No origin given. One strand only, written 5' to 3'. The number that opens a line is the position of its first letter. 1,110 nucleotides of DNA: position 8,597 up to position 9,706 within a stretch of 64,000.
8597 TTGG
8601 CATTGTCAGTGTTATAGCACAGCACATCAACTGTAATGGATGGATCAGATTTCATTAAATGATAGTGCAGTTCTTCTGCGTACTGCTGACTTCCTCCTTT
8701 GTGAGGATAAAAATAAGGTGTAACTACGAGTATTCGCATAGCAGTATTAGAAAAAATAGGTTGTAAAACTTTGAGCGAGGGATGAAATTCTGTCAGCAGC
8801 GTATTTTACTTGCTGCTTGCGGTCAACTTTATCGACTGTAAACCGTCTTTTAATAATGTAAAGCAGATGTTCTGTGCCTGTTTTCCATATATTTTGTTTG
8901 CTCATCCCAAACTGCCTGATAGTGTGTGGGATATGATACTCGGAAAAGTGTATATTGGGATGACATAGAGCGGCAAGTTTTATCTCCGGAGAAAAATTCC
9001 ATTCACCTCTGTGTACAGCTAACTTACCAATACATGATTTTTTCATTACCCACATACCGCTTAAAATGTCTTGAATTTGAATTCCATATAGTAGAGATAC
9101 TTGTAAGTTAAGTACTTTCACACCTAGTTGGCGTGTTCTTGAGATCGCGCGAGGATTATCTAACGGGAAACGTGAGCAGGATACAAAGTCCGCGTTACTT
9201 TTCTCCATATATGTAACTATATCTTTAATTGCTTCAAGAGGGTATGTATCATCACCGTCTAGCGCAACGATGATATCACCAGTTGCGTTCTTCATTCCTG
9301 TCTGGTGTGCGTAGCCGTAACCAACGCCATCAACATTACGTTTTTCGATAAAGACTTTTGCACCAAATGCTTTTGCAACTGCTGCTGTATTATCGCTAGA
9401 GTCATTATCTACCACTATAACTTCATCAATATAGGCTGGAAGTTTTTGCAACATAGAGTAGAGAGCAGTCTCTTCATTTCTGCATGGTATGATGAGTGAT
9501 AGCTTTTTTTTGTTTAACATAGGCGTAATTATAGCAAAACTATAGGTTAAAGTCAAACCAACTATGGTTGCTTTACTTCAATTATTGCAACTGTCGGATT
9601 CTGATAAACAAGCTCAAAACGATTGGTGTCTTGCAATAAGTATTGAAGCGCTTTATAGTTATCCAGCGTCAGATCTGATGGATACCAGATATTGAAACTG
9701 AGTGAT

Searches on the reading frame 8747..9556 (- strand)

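Call 58: search_protein_families(library=pfam, proteins=[window:8747-9556:-], max_evalue=0.001)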
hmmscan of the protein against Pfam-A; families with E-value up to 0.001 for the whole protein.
window:8747-9556:- (269 aa): 3 families
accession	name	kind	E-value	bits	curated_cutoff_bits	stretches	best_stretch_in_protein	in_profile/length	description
PF00535.33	Glycos_transf_2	-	1.1e-23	84.5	23.3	1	20-174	1-162/168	Glycosyl transferase family 2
PF13641.12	Glyco_tranf_2_3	-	3.3e-08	34.3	27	1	19-167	3-161/230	Glycosyltransferase like family 2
PF10111.15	Glyco_tranf_2_2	-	2.1e-05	24.6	27.3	1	20-114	1-103/276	Glycosyltransferase like family 2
